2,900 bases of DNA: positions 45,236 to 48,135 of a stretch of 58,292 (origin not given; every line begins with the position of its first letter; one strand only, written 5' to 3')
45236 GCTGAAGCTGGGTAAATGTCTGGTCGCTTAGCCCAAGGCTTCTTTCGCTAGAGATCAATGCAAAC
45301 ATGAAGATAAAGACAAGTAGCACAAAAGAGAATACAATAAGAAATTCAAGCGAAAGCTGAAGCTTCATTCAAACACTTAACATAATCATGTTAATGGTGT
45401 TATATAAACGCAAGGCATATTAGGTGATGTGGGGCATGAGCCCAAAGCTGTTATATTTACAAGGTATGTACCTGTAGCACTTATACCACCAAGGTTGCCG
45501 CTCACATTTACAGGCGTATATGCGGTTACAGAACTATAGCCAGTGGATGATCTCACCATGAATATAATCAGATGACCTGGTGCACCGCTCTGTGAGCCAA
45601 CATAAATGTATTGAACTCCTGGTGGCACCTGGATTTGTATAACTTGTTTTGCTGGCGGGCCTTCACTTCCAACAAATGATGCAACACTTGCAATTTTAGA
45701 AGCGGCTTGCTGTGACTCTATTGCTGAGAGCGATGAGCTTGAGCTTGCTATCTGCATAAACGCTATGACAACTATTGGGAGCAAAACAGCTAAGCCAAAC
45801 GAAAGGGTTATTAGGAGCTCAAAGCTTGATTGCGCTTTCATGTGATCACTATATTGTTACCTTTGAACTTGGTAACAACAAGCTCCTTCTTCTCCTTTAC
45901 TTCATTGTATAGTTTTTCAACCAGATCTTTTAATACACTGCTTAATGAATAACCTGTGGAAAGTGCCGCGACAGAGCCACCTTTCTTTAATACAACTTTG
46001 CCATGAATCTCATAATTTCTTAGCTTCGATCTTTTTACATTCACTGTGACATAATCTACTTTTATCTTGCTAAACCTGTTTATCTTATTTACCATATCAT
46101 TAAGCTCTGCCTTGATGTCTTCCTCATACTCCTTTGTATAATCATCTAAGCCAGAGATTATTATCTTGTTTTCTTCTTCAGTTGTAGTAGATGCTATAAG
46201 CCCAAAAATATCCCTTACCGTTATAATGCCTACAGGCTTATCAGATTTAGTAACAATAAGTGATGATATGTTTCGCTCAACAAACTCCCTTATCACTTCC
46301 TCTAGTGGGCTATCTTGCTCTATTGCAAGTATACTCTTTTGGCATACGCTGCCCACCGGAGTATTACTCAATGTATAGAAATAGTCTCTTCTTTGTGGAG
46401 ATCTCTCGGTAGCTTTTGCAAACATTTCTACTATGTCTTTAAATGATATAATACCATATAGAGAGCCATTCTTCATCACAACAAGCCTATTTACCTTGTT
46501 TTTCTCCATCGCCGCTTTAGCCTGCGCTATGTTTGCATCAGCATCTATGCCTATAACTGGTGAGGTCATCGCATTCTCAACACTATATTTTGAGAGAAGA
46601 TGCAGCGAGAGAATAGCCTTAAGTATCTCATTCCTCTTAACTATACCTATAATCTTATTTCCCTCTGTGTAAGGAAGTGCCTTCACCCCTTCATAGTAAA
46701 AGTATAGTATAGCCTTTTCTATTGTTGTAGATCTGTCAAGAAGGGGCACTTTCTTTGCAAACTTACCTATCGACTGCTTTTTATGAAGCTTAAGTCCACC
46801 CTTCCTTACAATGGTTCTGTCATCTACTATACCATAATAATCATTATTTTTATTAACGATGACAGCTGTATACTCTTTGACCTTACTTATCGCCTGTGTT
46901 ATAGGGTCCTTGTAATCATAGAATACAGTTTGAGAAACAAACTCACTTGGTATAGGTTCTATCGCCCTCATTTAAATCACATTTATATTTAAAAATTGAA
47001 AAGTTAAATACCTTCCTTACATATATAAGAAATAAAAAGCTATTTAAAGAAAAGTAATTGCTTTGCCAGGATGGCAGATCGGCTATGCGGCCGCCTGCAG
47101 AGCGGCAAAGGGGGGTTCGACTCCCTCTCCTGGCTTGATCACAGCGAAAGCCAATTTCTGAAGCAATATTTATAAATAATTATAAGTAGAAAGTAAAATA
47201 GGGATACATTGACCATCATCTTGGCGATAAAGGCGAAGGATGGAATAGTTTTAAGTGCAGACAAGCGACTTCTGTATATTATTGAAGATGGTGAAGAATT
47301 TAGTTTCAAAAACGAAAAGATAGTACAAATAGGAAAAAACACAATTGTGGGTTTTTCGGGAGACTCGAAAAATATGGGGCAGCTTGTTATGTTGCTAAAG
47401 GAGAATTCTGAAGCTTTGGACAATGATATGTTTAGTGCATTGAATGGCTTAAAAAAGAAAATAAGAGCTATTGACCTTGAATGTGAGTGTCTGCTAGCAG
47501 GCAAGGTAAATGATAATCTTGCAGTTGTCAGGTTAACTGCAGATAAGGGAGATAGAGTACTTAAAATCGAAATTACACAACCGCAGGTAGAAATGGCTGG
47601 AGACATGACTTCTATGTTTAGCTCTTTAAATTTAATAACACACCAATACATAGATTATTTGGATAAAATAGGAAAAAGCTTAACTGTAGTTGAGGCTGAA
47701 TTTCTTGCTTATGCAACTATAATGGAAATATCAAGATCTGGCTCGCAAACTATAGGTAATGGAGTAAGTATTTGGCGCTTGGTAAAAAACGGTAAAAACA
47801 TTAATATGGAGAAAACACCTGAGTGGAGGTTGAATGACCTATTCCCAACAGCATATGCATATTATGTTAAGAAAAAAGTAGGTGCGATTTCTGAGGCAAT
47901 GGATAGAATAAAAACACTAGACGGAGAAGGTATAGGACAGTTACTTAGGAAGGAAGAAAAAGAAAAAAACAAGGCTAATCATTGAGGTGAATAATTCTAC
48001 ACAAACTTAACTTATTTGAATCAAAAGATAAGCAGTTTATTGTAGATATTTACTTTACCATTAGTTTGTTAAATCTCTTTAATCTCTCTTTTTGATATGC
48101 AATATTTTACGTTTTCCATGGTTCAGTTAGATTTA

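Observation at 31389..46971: Convergent type IV pilus locus whose pilins are giant LamG/beta-propeller adhesins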

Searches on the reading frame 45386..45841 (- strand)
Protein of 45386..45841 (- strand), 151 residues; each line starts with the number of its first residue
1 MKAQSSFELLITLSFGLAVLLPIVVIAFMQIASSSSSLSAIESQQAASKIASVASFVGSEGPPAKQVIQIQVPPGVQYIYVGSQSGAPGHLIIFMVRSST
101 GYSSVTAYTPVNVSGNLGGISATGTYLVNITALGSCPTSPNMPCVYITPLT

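Call 4: search_protein_families(library=pfam, max_evalue=0.01, proteins=[window:45386-45841:-])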
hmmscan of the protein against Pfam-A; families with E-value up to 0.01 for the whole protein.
window:45386-45841:- (151 aa): 0 families

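Call 5: search_protein_families(library=ncbifam, max_evalue=0.01, proteins=[window:45386-45841:-])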
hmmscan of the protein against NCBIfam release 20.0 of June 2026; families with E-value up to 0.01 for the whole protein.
window:45386-45841:- (151 aa): 0 families

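Call 12: find_encoding_contigs(protein=window:45386-45841:-, flank=10000, max_places=8)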
Protein window:45386-45841:- (151 aa): 10 contigs read that carry it; 8 places shown.
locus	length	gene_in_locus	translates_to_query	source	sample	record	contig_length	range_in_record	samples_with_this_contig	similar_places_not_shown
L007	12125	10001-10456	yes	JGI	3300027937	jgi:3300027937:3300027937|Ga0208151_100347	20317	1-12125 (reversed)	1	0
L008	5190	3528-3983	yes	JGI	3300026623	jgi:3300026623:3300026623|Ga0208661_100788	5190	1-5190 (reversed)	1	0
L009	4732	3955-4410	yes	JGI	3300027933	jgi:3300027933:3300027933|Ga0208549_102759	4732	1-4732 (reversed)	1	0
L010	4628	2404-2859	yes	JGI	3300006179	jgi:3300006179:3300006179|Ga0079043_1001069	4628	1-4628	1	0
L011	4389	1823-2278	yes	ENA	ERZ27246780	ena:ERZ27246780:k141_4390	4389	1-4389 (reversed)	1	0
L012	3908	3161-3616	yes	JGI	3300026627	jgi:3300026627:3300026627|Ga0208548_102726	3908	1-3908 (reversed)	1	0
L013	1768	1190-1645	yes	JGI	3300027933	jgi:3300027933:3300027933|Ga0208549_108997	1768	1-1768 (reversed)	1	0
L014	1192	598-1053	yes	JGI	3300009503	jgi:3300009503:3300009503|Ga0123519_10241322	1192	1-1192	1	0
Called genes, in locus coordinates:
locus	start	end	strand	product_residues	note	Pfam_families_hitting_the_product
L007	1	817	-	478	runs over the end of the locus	PF00884:Sulfatase, PF01663:Phosphodiest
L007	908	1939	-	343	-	PF01916:DS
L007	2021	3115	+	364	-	PF00091:Tubulin, PF12327:FtsZ_C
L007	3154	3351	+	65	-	-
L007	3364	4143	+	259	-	PF05670:NFACT-R_1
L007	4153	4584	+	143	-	PF01951:Archease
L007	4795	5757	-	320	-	PF00293:NUDIX, PF03167:UDG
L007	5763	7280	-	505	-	PF09721:Exosortase_EpsH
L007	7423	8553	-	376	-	-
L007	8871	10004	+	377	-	PF00571:CBS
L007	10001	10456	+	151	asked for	-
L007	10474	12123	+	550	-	?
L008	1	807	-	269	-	?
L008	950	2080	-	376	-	-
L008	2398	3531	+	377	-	PF00571:CBS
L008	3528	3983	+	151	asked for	-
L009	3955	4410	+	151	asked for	-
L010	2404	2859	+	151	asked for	-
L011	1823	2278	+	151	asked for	-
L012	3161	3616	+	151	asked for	-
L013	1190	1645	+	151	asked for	-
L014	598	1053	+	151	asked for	-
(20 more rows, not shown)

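Call 14: find_homologous_proteins(query=window:45386-45841:-, max_evalue=0.001)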
Query window:45386-45841:- (151 aa): 295 proteins with E <= 0.001 among 396 candidates; the best 120 are listed.
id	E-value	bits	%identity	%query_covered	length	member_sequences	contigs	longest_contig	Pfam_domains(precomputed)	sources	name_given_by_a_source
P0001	1.1e-84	299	98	100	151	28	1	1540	-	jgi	-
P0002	5.9e-80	284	92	100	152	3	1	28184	-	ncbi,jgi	ncbi:MAG: hypothetical protein ACPLYE_01335 [Candidatus Micrarchaeales archaeon]|jgi:hypothetical pr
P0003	3.0e-79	282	91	100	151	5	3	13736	-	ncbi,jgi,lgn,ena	-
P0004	1.4e-75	270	87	100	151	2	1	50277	-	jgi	jgi:hypothetical protein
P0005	2.8e-74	266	87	100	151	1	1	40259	-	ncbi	-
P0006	1.2e-72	260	84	100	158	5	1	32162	-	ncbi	ncbi:MAG: hypothetical protein ACP5FN_01470 [Candidatus Micrarchaeia archaeon]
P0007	3.9e-63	229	70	99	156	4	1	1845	-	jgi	-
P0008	2.6e-61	224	70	99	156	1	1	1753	-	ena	-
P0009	1.6e-60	221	69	99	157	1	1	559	-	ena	-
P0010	5.8e-59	216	70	98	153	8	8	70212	-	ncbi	ncbi:MAG: hypothetical protein QW774_00620 [Candidatus Micrarchaeaceae archaeon]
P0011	6.5e-59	216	67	98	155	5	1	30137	-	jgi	jgi:hypothetical protein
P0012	1.0e-58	215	70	99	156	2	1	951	-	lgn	-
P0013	1.1e-58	215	70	99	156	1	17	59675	-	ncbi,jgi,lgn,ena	jgi:hypothetical protein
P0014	2.8e-58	214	70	99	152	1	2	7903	-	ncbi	-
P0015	3.4e-58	213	69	97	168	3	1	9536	-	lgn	-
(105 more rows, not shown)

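Call 26: find_related_loci(query=A1, collection=genome_contigs, flank=10000)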
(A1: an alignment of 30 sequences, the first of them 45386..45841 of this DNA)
Query A1 (151 aa) in genome_contigs; peptide patterns used: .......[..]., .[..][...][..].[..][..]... (x = any residue, [..] = any of these).
141 stretches matched a pattern; 94 encode a relative of the query (tblastn E <= 1e-3); the best 80 are kept; 80 distinct loci.
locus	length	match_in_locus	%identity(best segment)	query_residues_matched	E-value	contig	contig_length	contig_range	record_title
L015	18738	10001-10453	97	1-151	3e-91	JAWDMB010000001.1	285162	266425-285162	MAG: Candidatus Micrarchaeota archaeon isolate DS.bin.6 NODE_1_length_285162_cov_6.39652, whole genome shotgun sequence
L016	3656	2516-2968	89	1-151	1e-82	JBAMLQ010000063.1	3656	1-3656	MAG: Candidatus Micrarchaeia archaeon isolate MAG9 ExploCarb_3808S_S2_4840_length_3656_cov_3, whole genome shotgun seque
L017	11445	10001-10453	91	1-151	4e-79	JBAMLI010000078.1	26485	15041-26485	MAG: archaeon isolate MAG1 ExploCarb_3808S_S2_491_length_26485_cov_50, whole genome shotgun sequence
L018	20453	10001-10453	87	1-151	5e-79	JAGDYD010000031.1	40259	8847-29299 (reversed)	MAG: Candidatus Micrarchaeota archaeon isolate KMA_Bin02 NODE_292_length_40259_cov_3.386230, whole genome shotgun sequen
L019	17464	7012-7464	84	1-151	1e-75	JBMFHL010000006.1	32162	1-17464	MAG: Candidatus Micrarchaeia archaeon isolate KM4311-23 NODE_6_length_32162_cov_3.845847, whole genome shotgun sequence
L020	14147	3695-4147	85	1-151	1e-75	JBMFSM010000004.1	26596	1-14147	MAG: Candidatus Micrarchaeia archaeon isolate KM4345-25 NODE_487_length_26596_cov_13.174711, whole genome shotgun sequen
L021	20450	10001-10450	71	1-150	5e-70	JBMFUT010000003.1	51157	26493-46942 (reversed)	MAG: Candidatus Micrarchaeia archaeon isolate KM4348-10 NODE_161_length_51157_cov_47.372608, whole genome shotgun sequen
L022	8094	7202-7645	71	2-149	8e-67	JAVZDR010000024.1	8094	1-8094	MAG: Candidatus Micrarchaeaceae archaeon isolate DRTY-6_201709_bins_19 DRTY-6_201709_bins_19_scaffold_24, whole genome s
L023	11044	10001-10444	70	2-149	9e-66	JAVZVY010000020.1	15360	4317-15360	MAG: Candidatus Micrarchaeaceae archaeon isolate DRTY-9_201709_bins_2 DRTY-9_201709_bins_2_scaffold_20, whole genome sho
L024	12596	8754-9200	70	2-150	2e-65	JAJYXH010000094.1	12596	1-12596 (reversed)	MAG: Candidatus Micrarchaeota archaeon isolate FK3.bin34 NODE_10058_length_12596_cov_4.577512, whole genome shotgun sequ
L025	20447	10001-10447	67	2-150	2e-65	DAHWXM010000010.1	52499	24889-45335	MAG TPA_asm: Candidatus Micrarchaeota archaeon isolate clean2166 k141_571940, whole genome shotgun sequence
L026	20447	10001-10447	64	1-149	6e-64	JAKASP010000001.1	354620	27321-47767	MAG: Candidatus Micrarchaeota archaeon isolate YP1.bin59 NODE_30_length_354620_cov_12.348470, whole genome shotgun seque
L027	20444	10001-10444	64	2-149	1e-63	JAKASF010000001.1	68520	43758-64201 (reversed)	MAG: Candidatus Micrarchaeota archaeon isolate YP1.bin29 NODE_392_length_68520_cov_2.138114, whole genome shotgun sequen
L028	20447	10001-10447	64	1-149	2e-63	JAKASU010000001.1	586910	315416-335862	MAG: Candidatus Micrarchaeota archaeon isolate YP1.bin77 NODE_7_length_586910_cov_38.658937, whole genome shotgun sequen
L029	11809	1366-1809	66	2-149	2e-63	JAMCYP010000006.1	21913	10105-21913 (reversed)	MAG: Candidatus Marsarchaeota archaeon isolate FK_Sedi_B_Bin.344 NODE_8053_length_21913_cov_6.14138, whole genome shotgu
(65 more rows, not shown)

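Call 43: predict_structure(alignment_id=A1)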
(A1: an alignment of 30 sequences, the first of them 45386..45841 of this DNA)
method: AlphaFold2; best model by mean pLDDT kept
length: 151 residues; sequences in the alignment: 30
mean_pLDDT: 62.2   pTM: 0.45
mean pLDDT of the five models: 62.2, 61.1, 59.2, 54.4, 50.7
residues with pLDDT >= 90: 0; 70-90: 38; 50-70: 88; < 50: 25
segments of 3 or more residues with pLDDT < 50: 38-44, 110-121
pLDDT, mean of each block of 10 residues (from residue 1): 72 87 81 55 52 55 56 66 56 70 57 40 54 65 67 51
secondary structure, 60 per line:
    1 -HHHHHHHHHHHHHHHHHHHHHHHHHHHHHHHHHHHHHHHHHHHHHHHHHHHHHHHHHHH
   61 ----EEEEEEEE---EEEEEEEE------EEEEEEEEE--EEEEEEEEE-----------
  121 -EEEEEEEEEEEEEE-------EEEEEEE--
elements in order: H2-60 E65-72 E76-83 E90-98 E101-109 E122-135 E143-149

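Call 46: fold_search(model_id=the predicted structure, library=pdb)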
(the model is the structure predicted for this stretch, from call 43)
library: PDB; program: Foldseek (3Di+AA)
matches with E <= 10: 1250; with E <= 0.001: 0
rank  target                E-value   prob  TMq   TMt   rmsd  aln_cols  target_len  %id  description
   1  7wzg_D                3.9e-02  0.23  0.20  0.14  15.6       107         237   16  Cypemycin N-terminal methyltransferase CypM (released 2023-02-22)
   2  8bvg_A                8.0e-02  0.14  0.16  0.12  15.7        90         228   10  Bright fluorescent protein BrUSLEE with subnanosecond fluorescence lifetime (released 2023-04-12)
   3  7wzg_A                8.5e-02  0.18  0.21  0.14  15.7       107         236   16  Cypemycin N-terminal methyltransferase CypM (released 2023-02-22)
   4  4rt0_C                8.5e-02  0.06  0.13  0.15   9.8       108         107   12  Structure of the Alg44 PilZ domain from Pseudomonas aeruginosa PAO1 in complex with c-di-GMP (released 2015-04-08)
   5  9fes                  9.5e-02  0.08  0.14  0.11  14.7        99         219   12  mCherry - Directionality of Optical Properties of Fluorescent Proteins (released 2025-06-04)
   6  3k1k_A                1.1e-01  0.16  0.19  0.14  15.4        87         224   11  Green fluorescent protein bound to enhancer nanobody (released 2009-12-08)
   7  4q7t_A                1.1e-01  0.07  0.14  0.11  14.9        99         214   13  Crystal structure of photoswitchable fluorescent protein PSmOrange (released 2014-07-09)
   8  8fs6_G                1.4e-01  0.21  0.20  0.11  14.7       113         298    9  Structure of S. cerevisiae Rad24-RFC loading the 9-1-1 clamp onto a 10-nt gapped DNA in step 4 (partially closed 9-1-1 (released 2023-06-14)
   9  6uhm_A                1.7e-01  0.13  0.18  0.13  15.1        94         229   12  Crystal Structure of a Physical Mixture of C148 mGFP and scDNA-1 (released 2020-03-18)
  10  4kw9                  1.9e-01  0.13  0.18  0.13  15.1        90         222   11  Crystal Structure of Green Fluorescent Protein (released 2014-04-09)
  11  4h3l_A                1.9e-01  0.06  0.14  0.11  14.9        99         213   12  mPlum-E16P (released 2012-10-31)
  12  5h88_D                1.9e-01  0.05  0.13  0.11  14.5       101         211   16  Crystal structure of mRojoA mutant - T16V -P63F - W143A - L163V (released 2016-01-27)
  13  8fs5_G                2.1e-01  0.18  0.19  0.11  14.1       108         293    9  Structure of S. cerevisiae Rad24-RFC loading the 9-1-1 clamp onto a 10-nt gapped DNA in step 3 (open 9-1-1 and stably  (released 2023-06-14)
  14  2k5v_MODEL_1_A        2.1e-01  0.16  0.19  0.26  12.8        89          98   12  SOLUTION NMR STRUCTURE OF the second OB-fold domain of replication protein A from Methanococcus maripaludis. N (released 2008-08-19)
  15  5h89_A                2.2e-01  0.05  0.13  0.11  14.4       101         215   16  Crystal structure of mRojoA mutant - T16V - P63Y - W143G - L163V (released 2016-01-27)
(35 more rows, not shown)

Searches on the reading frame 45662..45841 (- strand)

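Call 13: search_protein_families(library=pfam, max_evalue=10, proteins=[window:45662-45841:-])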
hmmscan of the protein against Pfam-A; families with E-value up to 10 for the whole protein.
seq(60 aa): 1 family
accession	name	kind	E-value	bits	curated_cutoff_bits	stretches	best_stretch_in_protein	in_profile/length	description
PF23532.1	Microp_apicomplexa_18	-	0.15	12.7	27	1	9-52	25-68/98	Apicomplexa microprotein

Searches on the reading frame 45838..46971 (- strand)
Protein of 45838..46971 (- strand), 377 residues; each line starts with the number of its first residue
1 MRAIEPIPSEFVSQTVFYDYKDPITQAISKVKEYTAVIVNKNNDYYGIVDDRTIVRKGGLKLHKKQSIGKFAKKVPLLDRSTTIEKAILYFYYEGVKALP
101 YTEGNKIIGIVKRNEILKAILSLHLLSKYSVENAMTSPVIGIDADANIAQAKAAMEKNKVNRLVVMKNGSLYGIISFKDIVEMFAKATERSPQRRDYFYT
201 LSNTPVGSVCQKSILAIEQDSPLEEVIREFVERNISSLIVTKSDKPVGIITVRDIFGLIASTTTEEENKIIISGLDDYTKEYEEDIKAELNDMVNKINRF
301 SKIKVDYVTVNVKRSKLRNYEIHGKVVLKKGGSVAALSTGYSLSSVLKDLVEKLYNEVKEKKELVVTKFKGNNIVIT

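Call 13: search_protein_families(library=pfam, max_evalue=10, proteins=[window:45838-46971:-])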
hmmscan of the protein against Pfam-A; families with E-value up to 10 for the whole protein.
window:45838-46971:- (377 aa): 2 families
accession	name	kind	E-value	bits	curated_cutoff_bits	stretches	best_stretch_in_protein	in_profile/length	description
PF00571.33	CBS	-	7e-36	122.8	24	4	206-260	1-56/57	CBS domain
PF02482.25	Ribosomal_S30AE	-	0.088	14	23.7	1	284-363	12-85/88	Sigma 54 modulation protein / S30EA ribosomal protein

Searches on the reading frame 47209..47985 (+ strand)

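Call 13: search_protein_families(library=pfam, max_evalue=10, proteins=[window:47209-47985:+])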
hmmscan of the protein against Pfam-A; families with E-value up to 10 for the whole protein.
window:47209-47985:+ (258 aa): 1 family
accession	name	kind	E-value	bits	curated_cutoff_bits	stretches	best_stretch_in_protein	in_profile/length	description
PF00227.31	Proteasome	-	4.8e-08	33.3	22.4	1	3-67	6-68/189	Proteasome subunit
